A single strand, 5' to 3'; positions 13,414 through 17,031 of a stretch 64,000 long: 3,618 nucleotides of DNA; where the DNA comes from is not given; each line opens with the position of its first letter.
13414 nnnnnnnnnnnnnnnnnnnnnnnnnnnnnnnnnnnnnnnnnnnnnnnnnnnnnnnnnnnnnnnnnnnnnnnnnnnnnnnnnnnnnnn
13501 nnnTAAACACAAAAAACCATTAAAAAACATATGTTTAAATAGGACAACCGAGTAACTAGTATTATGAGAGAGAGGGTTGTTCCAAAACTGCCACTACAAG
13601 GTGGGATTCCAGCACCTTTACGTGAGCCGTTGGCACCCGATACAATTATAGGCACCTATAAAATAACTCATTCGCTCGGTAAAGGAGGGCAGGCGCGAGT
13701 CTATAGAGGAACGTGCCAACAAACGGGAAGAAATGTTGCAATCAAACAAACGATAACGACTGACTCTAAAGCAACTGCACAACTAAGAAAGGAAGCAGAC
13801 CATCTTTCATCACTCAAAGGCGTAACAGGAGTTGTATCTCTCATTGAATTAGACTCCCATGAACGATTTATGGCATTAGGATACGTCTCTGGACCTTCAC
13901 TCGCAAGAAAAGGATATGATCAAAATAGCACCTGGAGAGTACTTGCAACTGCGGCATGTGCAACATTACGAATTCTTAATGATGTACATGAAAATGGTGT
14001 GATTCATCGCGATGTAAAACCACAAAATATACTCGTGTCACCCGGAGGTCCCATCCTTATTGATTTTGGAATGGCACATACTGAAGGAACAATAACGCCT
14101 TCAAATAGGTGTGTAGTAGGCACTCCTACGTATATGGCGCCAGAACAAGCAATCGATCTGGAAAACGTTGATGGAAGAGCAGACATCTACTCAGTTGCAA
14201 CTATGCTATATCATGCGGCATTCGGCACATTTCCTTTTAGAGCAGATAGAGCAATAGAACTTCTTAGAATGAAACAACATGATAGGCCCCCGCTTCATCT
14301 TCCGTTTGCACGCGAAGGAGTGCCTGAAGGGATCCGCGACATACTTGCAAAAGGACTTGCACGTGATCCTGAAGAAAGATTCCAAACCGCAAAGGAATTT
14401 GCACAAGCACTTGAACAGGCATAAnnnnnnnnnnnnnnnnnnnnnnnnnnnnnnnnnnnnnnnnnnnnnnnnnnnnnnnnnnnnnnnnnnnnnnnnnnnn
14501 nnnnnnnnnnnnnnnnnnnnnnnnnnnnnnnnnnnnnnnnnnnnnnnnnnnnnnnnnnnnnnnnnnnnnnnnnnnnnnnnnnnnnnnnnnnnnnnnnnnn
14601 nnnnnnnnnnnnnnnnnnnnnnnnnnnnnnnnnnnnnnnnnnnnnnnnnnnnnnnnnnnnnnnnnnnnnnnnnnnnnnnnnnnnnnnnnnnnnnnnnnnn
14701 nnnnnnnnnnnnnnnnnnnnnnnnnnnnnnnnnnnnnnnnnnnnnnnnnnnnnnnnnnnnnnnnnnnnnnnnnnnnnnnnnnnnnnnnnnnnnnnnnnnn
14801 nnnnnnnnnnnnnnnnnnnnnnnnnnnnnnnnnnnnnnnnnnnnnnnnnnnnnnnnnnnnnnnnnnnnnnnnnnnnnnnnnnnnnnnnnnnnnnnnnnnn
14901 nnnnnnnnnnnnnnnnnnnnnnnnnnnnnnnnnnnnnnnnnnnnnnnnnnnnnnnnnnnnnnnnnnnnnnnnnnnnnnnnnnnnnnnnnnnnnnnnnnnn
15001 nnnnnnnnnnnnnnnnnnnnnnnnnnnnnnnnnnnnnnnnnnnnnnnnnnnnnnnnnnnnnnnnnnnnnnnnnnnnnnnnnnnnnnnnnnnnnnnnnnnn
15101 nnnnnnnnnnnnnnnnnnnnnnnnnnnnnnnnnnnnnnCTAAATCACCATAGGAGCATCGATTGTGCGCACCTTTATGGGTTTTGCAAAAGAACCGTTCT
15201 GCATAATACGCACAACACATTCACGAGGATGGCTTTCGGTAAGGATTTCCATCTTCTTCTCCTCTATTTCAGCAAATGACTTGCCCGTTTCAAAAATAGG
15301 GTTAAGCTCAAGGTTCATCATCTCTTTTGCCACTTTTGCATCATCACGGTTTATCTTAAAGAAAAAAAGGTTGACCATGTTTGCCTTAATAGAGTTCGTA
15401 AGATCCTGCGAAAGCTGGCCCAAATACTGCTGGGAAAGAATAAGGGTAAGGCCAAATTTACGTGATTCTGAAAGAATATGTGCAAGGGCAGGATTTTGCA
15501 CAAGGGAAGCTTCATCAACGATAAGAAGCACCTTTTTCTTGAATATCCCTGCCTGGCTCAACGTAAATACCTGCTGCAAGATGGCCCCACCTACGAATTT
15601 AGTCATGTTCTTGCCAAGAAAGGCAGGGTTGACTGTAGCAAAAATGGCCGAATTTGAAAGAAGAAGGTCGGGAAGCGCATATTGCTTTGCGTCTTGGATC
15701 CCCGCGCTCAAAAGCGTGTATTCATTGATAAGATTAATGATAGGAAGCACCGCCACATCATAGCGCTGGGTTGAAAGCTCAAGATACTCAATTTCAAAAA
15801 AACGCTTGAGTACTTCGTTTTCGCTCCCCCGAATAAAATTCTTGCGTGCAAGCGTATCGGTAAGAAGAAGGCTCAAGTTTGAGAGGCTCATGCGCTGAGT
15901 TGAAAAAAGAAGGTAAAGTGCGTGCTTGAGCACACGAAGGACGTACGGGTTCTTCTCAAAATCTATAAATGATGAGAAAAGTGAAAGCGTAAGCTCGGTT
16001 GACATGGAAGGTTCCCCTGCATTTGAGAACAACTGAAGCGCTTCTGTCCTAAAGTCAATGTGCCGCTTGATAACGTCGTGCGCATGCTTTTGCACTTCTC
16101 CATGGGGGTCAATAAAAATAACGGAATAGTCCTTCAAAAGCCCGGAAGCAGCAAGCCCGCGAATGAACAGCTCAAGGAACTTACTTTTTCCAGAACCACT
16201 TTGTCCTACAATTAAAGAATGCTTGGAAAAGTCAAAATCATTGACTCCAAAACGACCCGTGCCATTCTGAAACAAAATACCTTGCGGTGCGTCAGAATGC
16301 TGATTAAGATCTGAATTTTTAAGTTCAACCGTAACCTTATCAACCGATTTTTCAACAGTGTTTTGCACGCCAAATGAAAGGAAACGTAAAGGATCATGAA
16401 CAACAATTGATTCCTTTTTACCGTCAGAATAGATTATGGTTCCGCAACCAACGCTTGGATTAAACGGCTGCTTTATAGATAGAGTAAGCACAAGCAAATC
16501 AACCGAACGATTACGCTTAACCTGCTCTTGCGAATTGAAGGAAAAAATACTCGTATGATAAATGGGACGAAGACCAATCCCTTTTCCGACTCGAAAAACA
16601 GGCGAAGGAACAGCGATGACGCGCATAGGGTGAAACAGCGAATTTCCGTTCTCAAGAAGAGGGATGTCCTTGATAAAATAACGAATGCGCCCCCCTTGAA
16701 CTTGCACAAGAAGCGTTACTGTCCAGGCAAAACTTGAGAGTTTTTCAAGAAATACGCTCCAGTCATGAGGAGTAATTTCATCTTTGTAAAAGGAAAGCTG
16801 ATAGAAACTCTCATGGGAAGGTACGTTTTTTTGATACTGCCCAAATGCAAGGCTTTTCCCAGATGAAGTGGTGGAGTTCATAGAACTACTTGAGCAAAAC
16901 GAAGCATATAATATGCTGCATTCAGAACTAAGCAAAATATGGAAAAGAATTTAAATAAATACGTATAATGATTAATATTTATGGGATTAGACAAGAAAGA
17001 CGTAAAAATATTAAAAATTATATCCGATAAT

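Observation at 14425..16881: Coupled HerA/DUF87-like ATPase plus Cys/Asn-rich repeat protein: candidate undescribed two-gene module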

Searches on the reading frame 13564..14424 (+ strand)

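Call 3: search_protein_families(library=pfam, proteins=[window:13564-14424:+], max_evalue=0.1)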
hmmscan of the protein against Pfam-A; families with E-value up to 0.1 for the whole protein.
window:13564-14424:+ (286 aa): 8 families
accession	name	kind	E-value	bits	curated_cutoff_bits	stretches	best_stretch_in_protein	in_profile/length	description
PF00069.31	Pkinase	-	1.3e-34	120.2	31.7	1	32-277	1-255/263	Protein kinase domain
PF07714.23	PK_Tyr_Ser-Thr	-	1.9e-15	57.3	23.1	1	33-274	2-250/258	Protein tyrosine and serine/threonine kinase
PF01636.29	APH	-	1.1e-05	25.7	23.2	1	137-172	164-198/239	Phosphotransferase enzyme family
PF17667.7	Pkinase_fungal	-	0.0001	21.6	24.1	1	140-194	301-363/387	Fungal protein kinase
PF03109.22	ABC1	-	0.0003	20.4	22.9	1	97-173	139-216/244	ABC1 atypical kinase-like domain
PF14531.12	Kinase-like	-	0.0062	16.3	25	0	134-184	151-205/289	Kinase-like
PF01163.29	RIO1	-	0.0088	16.1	22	1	128-169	110-149/187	RIO domain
PF19974.5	TCAD9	-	0.0093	15.6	40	1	143-175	296-328/429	Ternary complex associated domain 9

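Call 4: search_protein_families(library=padloc, proteins=[window:13564-14424:+], max_evalue=0.1)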
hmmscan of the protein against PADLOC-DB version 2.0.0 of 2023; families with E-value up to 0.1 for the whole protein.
window:13564-14424:+ (286 aa): 35 families (the best 25 are shown)
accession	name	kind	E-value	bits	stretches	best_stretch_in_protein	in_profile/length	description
PDLC04053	PD-T4-6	-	4.4e-56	188.6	1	27-286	6-271/311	-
PDLC04042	PD-T4-6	-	5.6e-55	185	1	26-285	5-271/292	-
PDLC04043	PD-T4-6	-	2.9e-46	156.5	1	27-286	12-277/452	-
PDLC04060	PD-T4-6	-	8.5e-46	154.8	1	28-285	6-268/486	-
PDLC04061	PD-T4-6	-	1.8e-45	154.4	1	30-285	16-282/510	-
PDLC04039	PD-T4-6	-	6.7e-45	151.9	1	27-286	11-275/458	-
PDLC04041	PD-T4-6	-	7.2e-45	152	1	10-286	9-293/443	-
PDLC04054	PD-T4-6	-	4.2e-44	149.4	1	24-284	4-271/347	-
PDLC04138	mad6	-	1.7e-43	147.5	1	25-284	46-311/659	mads_6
PDLC04047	PD-T4-6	-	1.7e-43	146.9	1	27-285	7-271/327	-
PDLC04064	PD-T4-6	-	1.1e-37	127.9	1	28-283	18-277/369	-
PDLC01088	C3a189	-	1.9e-36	124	1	38-280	5-255/840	kinase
PDLC04052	PD-T4-6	-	5.8e-36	122.7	1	26-283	5-273/496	-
PDLC04057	PD-T4-6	-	9.2e-36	121.8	1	27-286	5-270/443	-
PDLC04048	PD-T4-6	-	2.4e-34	117.3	1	29-284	9-270/354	-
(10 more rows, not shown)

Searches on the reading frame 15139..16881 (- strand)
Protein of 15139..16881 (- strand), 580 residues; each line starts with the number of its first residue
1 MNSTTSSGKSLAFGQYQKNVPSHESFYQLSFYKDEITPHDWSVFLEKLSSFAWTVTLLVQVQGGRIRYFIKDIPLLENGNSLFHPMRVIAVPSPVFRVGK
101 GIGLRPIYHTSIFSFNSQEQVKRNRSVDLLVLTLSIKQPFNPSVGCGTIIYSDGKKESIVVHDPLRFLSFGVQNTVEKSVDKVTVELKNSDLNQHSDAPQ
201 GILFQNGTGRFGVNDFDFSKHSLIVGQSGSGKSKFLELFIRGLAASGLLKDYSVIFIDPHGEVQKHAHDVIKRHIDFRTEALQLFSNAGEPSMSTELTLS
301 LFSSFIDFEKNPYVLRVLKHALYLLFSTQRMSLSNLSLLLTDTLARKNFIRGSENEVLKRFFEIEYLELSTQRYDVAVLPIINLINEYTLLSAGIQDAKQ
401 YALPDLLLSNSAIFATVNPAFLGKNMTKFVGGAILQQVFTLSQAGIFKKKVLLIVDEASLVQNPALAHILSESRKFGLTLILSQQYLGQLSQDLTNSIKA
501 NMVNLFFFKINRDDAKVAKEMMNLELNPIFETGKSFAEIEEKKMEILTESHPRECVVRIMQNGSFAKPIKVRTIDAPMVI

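Call 3: search_protein_families(library=pfam, proteins=[window:15139-16881:-], max_evalue=0.1)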
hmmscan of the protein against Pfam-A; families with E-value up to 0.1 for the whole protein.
window:15139-16881:- (580 aa): 10 families
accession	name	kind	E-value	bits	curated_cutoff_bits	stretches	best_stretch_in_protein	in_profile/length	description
PF01935.23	DUF87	-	4.7e-09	37.1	23.2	1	218-267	22-68/220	Helicase HerA, central domain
PF10412.15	TrwB_AAD_bind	-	9.3e-08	31.8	20.5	1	447-521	242-319/387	Type IV secretion-system coupling protein DNA-binding domain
PF13401.12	AAA_22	-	2.8e-05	24.9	27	1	222-263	8-45/130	AAA domain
PF01580.24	FtsK_SpoIIIE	-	2.9e-05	24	24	1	202-260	21-80/221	FtsK/SpoIIIE family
PF13604.12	AAA_30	-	0.0003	21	27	0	447-482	86-121/191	AAA domain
PF05729.18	NACHT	-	0.0024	18.2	26.7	1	222-267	3-49/167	NACHT domain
PF12696.13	TraG-D_C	-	0.0041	17.5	22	1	451-519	2-73/126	TraM recognition site of TraD and TraG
PF13555.12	AAA_29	-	0.0084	16.3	27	1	211-236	12-39/61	P-loop containing region of AAA domain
PF12846.13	AAA_10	-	0.017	14.7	27.5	1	219-270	21-68/362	AAA-like domain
PF01637.24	ATPase_2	-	0.041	14.1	33.2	0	223-289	24-86/225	ATPase domain predominantly from Archaea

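Call 4: search_protein_families(library=padloc, proteins=[window:15139-16881:-], max_evalue=0.1)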
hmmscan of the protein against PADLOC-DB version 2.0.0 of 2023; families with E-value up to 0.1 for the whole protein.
window:15139-16881:- (580 aa): 17 families
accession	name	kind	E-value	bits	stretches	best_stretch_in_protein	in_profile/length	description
PDLC04140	mad8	-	2.2e-12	45.2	1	219-519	27-263/314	mads_8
PDLC04105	HerA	-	2.1e-08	31.2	1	218-272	165-216/576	-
PDLC04103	HerA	-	4.5e-05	20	1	218-270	171-219/579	-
PDLC02684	DndH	-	0.00013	17.6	1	451-493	1599-1644/1715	DndH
PDLC04106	HerA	-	0.00032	17.4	1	213-265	170-223/667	-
PDLC04098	HerA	-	0.0013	15.3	0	466-494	559-587/686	-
PDLC04100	HerA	-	0.0014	15.4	0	456-495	458-497/580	-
PDLC04102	HerA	-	0.0016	14.8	1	210-281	167-239/654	-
PDLC04101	HerA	-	0.0028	14.4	1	218-272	167-218/400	-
PDLC02806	SspH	-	0.0031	13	1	220-260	1538-1578/1766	SspH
PDLC02188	HerA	-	0.0061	13.5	0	218-241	143-166/578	-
PDLC01127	Cas6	-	0.0069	14.2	1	483-550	40-103/231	Cas6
PDLC01055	HerA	-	0.0073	13.1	1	220-271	158-207/532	Type III coevolved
PDLC02335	AbiLi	-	0.0086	13.2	1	167-286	50-106/326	AbiLi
PDLC02185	HerA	-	0.0095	12.7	0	218-264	163-206/585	-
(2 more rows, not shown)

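Call 5: search_protein_families(library=ncbifam, proteins=[window:15139-16881:-], max_evalue=0.1)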
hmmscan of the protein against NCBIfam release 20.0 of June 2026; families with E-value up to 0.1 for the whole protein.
window:15139-16881:- (580 aa): 13 families
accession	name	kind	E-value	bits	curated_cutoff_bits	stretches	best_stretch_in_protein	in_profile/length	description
NF053655.1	CedD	equivalog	6.9e-09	34.9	600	1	180-271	181-269/527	DNA-translocating ATPase CedD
TIGR02759.1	TraD_Ftype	equivalog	1.3e-06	27.5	521.35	1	446-509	404-472/566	type IV conjugative transfer system coupling protein TraD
TIGR03743.1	SXT_TraD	subfamily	4e-05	22.3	366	1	218-262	174-214/636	conjugative transfer system coupling protein TraD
TIGR03925.1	T7SS_EccC_b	equivalog_domain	8.1e-05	21.1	346.55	1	213-265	355-407/564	type VII secretion protein EccCb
NF041017.1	DNA_import_CedB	equivalog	0.00016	20.5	700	1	220-277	276-327/590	DNA import protein CedB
NF045973.1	conju_CD1115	equivalog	0.00027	19.9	250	0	217-272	22-72/442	VirD4-like conjugal transfer protein, CD1115 family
TIGR03924.1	T7SS_EccC_a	equivalog_domain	0.00035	19.4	509.15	1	220-261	451-492/673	type VII secretion protein EccCa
NF043079.1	MMSYN1_0167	equivalog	0.0025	16.7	740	1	224-279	36-90/561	oligopeptide ABC transporter ATP-binding protein OppD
NF010394.0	PRK13822.1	subfamily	0.0044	15.8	443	1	401-493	429-522/643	conjugal transfer coupling protein TraG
NF042944.1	HerA_antiphage_2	equivalog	0.0081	15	850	0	217-241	134-158/576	anti-phage-associated helicase HerA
TIGR02767.1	TraG-Ti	equivalog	0.013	14.3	686.2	1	426-494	444-511/623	Ti-type conjugative transfer system protein TraG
TIGR03928.1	T7_EssCb_Firm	equivalog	0.016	12.8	778.4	0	221-258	471-508/1296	type VII secretion protein EssC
NF042943.1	HerA_antiphage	equivalog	0.024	13.2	800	0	213-264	151-198/566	anti-phage-associated helicase HerA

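Call 17: find_homologous_proteins(query=window:15139-16881:-, max_evalue=0.00001)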
Query window:15139-16881:- (580 aa): 79 proteins with E <= 0.00001 among 8000 candidates.
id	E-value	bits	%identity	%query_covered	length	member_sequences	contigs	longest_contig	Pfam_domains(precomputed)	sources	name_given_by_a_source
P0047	0.0e+0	1277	100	100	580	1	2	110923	PF10412.16,PF01935.24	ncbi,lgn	-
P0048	5.6e-186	637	51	96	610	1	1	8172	PF10412.16,PF01935.24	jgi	jgi:hypothetical protein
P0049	1.4e-184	633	52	96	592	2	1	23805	PF10412.16,PF01935.24,PF13604.13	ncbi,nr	ncbi:MAG: DUF87 domain-containing protein [Candidatus ainarchaeum sp.]|nr:DUF87 domain-containing pr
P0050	1.6e-184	633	51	98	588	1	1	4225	PF10412.16,PF01935.24,PF13604.13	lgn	-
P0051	1.1e-183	630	49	97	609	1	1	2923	PF10412.16,PF01935.24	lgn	-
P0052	2.3e-181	622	51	96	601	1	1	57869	PF10412.16,PF01935.24,PF13604.13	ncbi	ncbi:MAG: DUF87 domain-containing protein [Candidatus Micrarchaeota archaeon]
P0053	5.6e-181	621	50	98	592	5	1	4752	PF10412.16,PF01935.24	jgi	-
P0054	9.7e-180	617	49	95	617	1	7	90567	PF10412.16,PF01935.24,PF13401.13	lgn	-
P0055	1.8e-179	616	49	96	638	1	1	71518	PF01935.24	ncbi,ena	-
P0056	1.1e-178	613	50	95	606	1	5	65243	PF01935.24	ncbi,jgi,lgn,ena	-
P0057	7.0e-94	333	36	93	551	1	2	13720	PF01935.24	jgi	jgi:DNA helicase HerA-like ATPase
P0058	4.1e-84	301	35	95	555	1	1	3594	PF01935.24,PF04665.19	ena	-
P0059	5.2e-76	274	40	67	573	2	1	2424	PF10412.16,PF01935.24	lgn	-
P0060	1.6e-74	270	40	63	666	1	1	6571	PF10412.16,PF01935.24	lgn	-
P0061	7.5e-74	267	32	93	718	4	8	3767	PF10412.16,PF01935.24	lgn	-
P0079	5.5e-56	208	35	62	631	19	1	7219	PF10412.16,PF01935.24,PF12696.14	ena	-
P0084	3.8e-54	202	34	64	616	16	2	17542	PF01935.24,PF12696.14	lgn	-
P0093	1.7e-51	194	33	62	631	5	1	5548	PF10412.16,PF01935.24,PF12696.14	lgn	-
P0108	5.6e-18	83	24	54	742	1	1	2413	PF26449.1,PF10412.16,PF01935.24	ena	-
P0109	5.7e-17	80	28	57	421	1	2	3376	PF10412.16,PF01935.24,PF12696.14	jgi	jgi:hypothetical protein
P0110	3.4e-14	71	24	58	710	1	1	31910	PF10412.16,PF23477.2,PF12696.14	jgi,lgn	-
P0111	1.5e-13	68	24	57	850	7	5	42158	PF26449.1,PF10412.16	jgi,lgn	-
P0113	4.7e-11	60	24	52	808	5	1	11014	PF26449.1,PF01935.24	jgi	jgi:hypothetical protein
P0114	1.2e-10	59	27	53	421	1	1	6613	PF10412.16,PF01935.24,PF12696.14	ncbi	-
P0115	1.2e-9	56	24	53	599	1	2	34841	PF10412.16,PF02534.21,PF12696.14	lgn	-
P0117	5.7e-9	53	22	53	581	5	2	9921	PF10412.16,PF02534.21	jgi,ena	-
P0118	7.5e-9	53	24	60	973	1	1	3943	PF26449.1,PF13401.13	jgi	-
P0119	1.9e-8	52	22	53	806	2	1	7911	PF26449.1,PF10412.16,PF01935.24,PF02534.21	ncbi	ncbi:MAG: type IV secretory system conjugative DNA transfer family protein [Minisyncoccia bacterium]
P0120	3.8e-8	51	24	55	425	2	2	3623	PF10412.16,PF12696.14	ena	-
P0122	4.2e-8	50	23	54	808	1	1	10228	PF26449.1,PF01935.24,PF13401.13,PF02534.21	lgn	-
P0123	1.6e-7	48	21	56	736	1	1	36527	PF10412.16,PF01935.24,PF02534.21,PF12696.14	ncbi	-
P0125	4.7e-6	44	23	63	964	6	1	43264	PF26449.1,PF10412.16,PF01935.24,PF13401.13,PF12696.14,PF25199.2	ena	-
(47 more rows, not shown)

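Call 31: search_solved_structures(query=A2, max_evalue=0.01)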
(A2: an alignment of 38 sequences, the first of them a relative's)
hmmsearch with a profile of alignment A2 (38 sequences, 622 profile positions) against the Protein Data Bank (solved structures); distinct sequences matched with E-value up to 0.01: 8.
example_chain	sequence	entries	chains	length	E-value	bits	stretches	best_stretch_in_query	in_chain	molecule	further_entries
8wiv_A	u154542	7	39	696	1.7e-06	30.2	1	213-271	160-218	Helicase HerA central domain-containing protein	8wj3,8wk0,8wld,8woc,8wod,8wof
8xau_A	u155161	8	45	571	2.2e-06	29.8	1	212-264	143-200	ATP-binding protein | HerA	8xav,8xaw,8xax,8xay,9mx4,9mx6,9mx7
4nh0_A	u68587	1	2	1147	3.6e-06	29.1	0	215-252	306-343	Cell divisionFtsK/SpoIIIE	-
8ziq_M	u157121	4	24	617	0.00014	23.8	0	212-261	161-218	HerA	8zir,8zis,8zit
2nq2_C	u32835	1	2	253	0.0021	20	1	192-234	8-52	Hypothetical ABC transporter ATP-binding protein HI1470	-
8j4u_M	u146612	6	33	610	0.0024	19.8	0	213-269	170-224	Nucleoside triphosphate hydrolase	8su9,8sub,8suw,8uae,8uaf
9qks_G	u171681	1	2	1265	0.0043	19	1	186-251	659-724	ESX secretion system protein YukB,Green fluorescent protein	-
2eyu_A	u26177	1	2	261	0.0094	17.8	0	217-270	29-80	twitching motility protein PilT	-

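Call 43: predict_structure(alignment_id=A2)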
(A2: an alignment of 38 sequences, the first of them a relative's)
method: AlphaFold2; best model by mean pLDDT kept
length: 580 residues; sequences in the alignment: 38
mean_pLDDT: 87.2   pTM: 0.79
mean pLDDT of the five models: 87.2, 87.1, 86.7, 86.6, 84.8
residues with pLDDT >= 90: 342; 70-90: 200; 50-70: 13; < 50: 25
segments of 3 or more residues with pLDDT < 50: 1-22, 578-580
pLDDT, mean of each block of 10 residues (from residue 1): 32 32 75 91 90 91 91 83 87 81 85 90 92 83 83 92 92 82 86 76 83 88 95 92 90 93 81 86 87 93 90 95 95 94 94 92 94 93 88 77 91 91 89 94 89 95 93 93 96 95 97 94 89 87 93 93 92 68
secondary structure, 60 per line:
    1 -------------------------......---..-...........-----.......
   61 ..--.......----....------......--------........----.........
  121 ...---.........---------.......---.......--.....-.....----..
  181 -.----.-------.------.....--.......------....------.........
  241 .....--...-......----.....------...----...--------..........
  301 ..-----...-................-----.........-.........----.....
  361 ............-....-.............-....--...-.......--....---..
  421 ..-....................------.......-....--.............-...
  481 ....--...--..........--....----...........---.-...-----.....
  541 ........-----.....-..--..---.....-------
elements in order: E26-31 H38-48 E54-62 E65-71 H76-79 E86-91 E100-107 H112-123 E127-135 E145-151 E155-161 H164-168 E202-206 E209-212 E222-225 H232-245 E252-257 H262-266 E273-275 E280-282 H291-302 H312-327 H333-341 H343-351 H356-372 H374-377 H379-391 H393-396 E399-401 H403-409 E412-415 H419-422 H424-443 E450-456 H458-461 H464-476 E478-484 H492-501 E504-507 H512-522 H536-548 E554-558 E569-573

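Call 66: search_protein_families(library=phrogs, proteins=[window:15139-16881:-], max_evalue=0.01)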
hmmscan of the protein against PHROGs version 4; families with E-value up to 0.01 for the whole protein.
window:15139-16881:- (580 aa): 5 families
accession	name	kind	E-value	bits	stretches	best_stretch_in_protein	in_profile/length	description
phrog_5156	-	unknown function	2.5e-12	46.7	1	217-522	409-734/824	-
phrog_7035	-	unknown function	8.1e-12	45.3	2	217-268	209-258/969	-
phrog_2666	-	head and packaging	0.00015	21.6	0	220-266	322-364/555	terminase large subunit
phrog_1358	-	moron, auxiliary metabolic gene and host takeover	0.00057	18.5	0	204-260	588-644/1382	FtsK/SpoIIIE-like protein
phrog_24831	-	unknown function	0.0034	17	0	450-515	387-452/700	-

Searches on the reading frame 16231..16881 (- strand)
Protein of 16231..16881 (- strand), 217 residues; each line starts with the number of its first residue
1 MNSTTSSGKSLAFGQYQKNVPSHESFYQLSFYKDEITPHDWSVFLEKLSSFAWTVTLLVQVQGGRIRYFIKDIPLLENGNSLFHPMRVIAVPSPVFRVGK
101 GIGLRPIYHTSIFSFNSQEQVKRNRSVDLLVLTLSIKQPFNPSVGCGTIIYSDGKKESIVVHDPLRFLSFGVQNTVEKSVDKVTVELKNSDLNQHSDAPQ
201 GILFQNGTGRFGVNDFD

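Call 71: search_solved_structures(query=A5, max_evalue=10)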
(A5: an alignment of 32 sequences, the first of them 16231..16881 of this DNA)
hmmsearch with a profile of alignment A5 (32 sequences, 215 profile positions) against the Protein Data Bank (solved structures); distinct sequences matched with E-value up to 10: 2.
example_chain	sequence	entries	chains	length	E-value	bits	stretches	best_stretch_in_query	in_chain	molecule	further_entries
12fk_A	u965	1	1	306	0.68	12.8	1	25-109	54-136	aHE31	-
2x48_A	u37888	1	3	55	1.9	11.3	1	46-71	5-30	CAG38821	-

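Call 72: search_protein_families(library=pfam, alignment_id=A5, max_evalue=0.05)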
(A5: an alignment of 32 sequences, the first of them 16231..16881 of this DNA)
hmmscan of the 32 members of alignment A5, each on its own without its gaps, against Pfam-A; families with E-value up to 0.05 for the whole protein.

A. member 1, window:16231-16881:- (217 aa): 0 families

B. families by the number of members that match (of 32 scanned): 7 families
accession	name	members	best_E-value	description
PF20380.3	DUF6675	1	0.0017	Family of unknown function (DUF6675)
PF01007.26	IRK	1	0.0045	Inward rectifier potassium channel transmembrane domain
PF00579.31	tRNA-synt_1b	1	0.009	tRNA synthetases class I (W and Y)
PF07526.16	POX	1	0.036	Associated with HOX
PF25037.1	VPS13_C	1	0.037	Intermembrane lipid transfer protein VPS13, C-terminal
PF05725.18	FNIP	1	0.037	FNIP Repeat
PF00496.27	SBP_bac_5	1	0.045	Bacterial extracellular solute-binding proteins, family 5 Middle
